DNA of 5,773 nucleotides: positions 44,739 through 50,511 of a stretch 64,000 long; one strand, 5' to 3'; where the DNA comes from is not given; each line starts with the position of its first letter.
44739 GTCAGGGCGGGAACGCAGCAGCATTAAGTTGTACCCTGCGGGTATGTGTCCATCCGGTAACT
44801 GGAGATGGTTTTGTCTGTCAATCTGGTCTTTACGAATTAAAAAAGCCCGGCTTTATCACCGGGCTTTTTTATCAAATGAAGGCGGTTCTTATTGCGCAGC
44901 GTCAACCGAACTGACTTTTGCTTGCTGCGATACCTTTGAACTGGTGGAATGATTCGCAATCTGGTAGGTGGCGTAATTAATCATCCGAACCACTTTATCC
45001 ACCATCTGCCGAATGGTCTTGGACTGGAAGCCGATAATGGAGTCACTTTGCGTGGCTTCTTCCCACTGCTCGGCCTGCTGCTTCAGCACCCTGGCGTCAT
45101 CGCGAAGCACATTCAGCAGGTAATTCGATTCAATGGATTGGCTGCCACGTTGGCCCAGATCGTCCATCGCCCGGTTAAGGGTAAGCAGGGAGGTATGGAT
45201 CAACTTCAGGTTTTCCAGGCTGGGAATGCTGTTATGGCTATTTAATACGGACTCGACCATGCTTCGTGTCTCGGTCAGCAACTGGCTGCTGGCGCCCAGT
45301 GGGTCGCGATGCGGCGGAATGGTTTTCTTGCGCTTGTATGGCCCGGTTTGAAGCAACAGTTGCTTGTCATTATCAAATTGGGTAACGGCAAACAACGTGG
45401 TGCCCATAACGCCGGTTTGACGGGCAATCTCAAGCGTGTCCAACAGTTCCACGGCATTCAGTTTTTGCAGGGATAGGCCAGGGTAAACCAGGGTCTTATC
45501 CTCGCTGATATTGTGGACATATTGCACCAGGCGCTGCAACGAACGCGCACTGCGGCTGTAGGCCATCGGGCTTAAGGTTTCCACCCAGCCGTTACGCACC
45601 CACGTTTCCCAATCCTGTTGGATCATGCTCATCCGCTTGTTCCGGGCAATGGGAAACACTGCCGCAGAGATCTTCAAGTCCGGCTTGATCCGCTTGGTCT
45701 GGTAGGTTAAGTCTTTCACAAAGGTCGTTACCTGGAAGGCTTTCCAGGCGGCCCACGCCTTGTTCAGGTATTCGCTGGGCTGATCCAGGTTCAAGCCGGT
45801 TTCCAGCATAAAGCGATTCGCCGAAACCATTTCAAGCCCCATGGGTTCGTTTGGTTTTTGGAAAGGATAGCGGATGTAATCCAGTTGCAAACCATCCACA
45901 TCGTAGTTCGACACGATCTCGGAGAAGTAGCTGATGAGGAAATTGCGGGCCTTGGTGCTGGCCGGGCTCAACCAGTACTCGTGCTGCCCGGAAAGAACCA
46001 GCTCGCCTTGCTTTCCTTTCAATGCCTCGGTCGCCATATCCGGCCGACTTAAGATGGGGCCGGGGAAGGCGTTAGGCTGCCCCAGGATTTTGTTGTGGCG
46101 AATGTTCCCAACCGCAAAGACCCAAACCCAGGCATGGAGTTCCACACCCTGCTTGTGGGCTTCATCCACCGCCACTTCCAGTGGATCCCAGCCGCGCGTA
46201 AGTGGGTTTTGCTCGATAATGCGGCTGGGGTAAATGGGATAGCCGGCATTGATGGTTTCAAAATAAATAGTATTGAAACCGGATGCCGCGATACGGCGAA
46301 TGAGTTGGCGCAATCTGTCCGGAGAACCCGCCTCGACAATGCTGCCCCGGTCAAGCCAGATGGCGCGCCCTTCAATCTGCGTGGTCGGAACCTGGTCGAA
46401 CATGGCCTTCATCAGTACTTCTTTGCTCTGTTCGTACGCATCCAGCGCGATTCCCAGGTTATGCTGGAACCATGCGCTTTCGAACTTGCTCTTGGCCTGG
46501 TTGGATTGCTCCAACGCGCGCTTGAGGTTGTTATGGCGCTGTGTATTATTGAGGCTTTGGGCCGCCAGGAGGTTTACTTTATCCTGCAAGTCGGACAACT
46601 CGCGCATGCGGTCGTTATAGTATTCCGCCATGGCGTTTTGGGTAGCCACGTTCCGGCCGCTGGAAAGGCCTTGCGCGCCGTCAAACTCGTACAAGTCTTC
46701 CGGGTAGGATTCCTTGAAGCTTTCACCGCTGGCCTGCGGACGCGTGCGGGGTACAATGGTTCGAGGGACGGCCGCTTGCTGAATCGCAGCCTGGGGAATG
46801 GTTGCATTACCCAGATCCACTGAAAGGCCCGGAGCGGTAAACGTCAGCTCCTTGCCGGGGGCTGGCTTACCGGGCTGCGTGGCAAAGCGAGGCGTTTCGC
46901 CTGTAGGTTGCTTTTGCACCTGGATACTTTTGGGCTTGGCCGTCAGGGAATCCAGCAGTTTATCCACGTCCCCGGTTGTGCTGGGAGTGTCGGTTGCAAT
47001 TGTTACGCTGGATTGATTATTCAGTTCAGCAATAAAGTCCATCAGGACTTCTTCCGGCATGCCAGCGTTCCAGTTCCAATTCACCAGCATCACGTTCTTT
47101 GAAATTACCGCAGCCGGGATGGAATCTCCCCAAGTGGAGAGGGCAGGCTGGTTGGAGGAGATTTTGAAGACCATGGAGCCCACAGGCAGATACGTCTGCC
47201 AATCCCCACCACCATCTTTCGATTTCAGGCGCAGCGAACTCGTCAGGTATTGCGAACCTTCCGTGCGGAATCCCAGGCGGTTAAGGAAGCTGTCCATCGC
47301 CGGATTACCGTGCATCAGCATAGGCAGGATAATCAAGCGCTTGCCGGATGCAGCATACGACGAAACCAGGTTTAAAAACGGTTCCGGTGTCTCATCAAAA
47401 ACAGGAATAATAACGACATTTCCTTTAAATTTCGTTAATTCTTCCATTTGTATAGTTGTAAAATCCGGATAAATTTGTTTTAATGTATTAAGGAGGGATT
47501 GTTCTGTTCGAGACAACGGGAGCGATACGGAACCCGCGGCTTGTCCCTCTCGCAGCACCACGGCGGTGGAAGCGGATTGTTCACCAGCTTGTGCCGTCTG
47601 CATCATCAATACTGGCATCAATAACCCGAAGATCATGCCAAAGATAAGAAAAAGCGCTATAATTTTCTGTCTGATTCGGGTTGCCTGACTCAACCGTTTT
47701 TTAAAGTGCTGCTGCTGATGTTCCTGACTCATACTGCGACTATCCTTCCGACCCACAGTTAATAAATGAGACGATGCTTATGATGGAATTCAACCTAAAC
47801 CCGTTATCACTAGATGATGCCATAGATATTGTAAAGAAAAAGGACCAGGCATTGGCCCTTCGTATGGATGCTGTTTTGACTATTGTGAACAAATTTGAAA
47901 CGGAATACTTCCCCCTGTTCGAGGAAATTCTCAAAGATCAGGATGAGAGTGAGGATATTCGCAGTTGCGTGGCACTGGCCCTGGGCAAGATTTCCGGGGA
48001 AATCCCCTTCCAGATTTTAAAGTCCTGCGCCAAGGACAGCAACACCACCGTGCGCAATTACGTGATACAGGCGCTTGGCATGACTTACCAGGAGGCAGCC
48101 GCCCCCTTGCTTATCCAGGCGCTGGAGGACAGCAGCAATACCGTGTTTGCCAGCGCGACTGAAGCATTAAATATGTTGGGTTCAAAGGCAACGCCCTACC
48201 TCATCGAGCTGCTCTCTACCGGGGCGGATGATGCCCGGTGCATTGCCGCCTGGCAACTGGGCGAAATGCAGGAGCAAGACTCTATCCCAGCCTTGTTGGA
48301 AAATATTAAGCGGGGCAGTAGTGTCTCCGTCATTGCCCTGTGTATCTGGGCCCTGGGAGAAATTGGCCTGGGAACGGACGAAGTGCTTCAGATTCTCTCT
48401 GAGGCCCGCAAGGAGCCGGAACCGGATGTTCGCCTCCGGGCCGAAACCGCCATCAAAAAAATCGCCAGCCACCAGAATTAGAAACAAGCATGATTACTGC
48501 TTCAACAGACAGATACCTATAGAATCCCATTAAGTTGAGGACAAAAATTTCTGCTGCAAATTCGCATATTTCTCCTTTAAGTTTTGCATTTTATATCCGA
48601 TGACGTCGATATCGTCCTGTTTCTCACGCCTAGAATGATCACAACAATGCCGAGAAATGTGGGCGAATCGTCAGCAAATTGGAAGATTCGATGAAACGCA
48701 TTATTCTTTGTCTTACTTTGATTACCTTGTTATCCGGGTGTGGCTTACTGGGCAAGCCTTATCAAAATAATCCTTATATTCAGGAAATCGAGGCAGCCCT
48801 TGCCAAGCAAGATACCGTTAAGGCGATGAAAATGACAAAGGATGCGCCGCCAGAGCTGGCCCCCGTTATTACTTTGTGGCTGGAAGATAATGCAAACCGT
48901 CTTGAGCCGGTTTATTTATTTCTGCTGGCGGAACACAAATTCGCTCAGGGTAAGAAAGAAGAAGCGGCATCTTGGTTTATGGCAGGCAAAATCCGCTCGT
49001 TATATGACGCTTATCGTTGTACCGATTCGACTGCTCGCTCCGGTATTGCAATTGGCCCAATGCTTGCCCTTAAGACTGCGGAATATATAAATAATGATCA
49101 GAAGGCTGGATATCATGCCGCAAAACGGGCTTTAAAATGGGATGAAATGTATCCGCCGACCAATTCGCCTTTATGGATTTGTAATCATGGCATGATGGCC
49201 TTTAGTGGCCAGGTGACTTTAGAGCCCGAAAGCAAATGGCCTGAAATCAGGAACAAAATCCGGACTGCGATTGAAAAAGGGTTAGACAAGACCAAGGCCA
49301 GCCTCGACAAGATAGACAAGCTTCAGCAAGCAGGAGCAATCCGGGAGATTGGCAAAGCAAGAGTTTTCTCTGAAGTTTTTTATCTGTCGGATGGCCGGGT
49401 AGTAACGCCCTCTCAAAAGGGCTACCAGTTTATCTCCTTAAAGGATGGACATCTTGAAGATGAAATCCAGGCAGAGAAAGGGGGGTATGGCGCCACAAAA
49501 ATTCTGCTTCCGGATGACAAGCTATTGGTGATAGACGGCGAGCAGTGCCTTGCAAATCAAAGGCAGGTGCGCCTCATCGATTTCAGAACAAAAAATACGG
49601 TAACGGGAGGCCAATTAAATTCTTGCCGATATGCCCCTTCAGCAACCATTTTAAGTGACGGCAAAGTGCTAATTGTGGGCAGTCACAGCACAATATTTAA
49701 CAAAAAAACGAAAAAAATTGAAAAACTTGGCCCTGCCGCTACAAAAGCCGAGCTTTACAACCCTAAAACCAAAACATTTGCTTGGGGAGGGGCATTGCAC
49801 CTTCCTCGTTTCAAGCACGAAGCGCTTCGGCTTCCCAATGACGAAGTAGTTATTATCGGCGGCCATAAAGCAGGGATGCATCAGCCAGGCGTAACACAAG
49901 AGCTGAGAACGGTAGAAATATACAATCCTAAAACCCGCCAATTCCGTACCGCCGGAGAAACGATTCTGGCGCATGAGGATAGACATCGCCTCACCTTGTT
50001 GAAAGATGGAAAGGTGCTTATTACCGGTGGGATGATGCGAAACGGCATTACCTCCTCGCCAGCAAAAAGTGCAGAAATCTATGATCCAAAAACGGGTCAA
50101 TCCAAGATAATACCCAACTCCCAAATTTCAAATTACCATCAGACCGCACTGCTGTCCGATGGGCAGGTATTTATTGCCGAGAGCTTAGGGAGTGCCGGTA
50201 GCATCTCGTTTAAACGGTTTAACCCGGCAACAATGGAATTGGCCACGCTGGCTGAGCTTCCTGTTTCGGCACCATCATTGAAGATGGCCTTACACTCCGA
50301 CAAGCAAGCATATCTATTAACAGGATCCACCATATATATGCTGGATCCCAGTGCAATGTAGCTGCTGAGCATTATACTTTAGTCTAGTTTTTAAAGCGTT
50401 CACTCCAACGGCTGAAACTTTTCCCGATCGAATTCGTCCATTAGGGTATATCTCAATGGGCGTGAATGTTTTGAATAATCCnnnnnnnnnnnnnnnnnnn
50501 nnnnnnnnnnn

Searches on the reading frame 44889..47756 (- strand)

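Call 19: search_protein_families(library=pfam, proteins=[window:44889-47756:-])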
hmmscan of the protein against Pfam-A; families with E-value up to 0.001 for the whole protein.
window:44889-47756:- (955 aa): 2 families
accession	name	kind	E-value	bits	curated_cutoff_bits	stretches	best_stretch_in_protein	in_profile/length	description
PF02638.21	GHL10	-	4.3e-33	115.2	27.9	1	464-767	3-300/311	Glycosyl hydrolase-like 10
PF13200.12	DUF4015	-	4.2e-08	33.1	27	1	575-733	94-226/313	Putative glycosyl hydrolase domain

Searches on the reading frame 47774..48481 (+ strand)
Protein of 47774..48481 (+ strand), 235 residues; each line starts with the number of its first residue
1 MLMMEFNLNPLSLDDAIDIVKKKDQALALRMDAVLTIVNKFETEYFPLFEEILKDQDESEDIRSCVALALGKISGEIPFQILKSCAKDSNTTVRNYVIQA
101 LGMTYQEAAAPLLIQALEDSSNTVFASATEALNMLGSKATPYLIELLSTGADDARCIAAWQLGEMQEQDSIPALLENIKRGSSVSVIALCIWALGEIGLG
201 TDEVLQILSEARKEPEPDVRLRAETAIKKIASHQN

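Call 19: search_protein_families(library=pfam, proteins=[window:47774-48481:+])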
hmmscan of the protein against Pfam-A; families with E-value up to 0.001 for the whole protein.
window:47774-48481:+ (235 aa): 5 families
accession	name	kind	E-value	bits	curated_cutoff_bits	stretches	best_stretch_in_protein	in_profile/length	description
PF13646.12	HEAT_2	-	3.2e-29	101.5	27.7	3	141-227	2-87/88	HEAT repeats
PF02985.28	HEAT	-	1.5e-15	56.3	23.5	0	111-137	3-29/31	HEAT repeat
PF03130.22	HEAT_PBS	-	4e-15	55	20.9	1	155-178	2-25/27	PBS lyase HEAT-like repeat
PF13513.12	HEAT_EZ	-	1.5e-10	41.7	27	0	139-164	29-54/55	HEAT-like repeat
PF05004.19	IFRD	-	0.00084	18.8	25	0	22-71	87-142/306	Interferon-related developmental regulator (IFRD)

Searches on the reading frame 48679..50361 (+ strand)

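Call 19: search_protein_families(library=pfam, proteins=[window:48679-50361:+])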
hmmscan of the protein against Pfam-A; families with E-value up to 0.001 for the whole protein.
window:48679-50361:+ (560 aa): 3 families
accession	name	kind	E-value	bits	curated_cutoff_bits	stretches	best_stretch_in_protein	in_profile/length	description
PF13964.12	Kelch_6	-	3.6e-14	52.6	25.3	0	317-377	2-50/50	Kelch motif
PF01344.31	Kelch_1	-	5.5e-12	45.4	20.1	2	387-425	11-42/46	Kelch motif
PF13418.12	Kelch_4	-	0.00024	21.4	21.6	0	436-475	5-41/49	Galactose oxidase, central domain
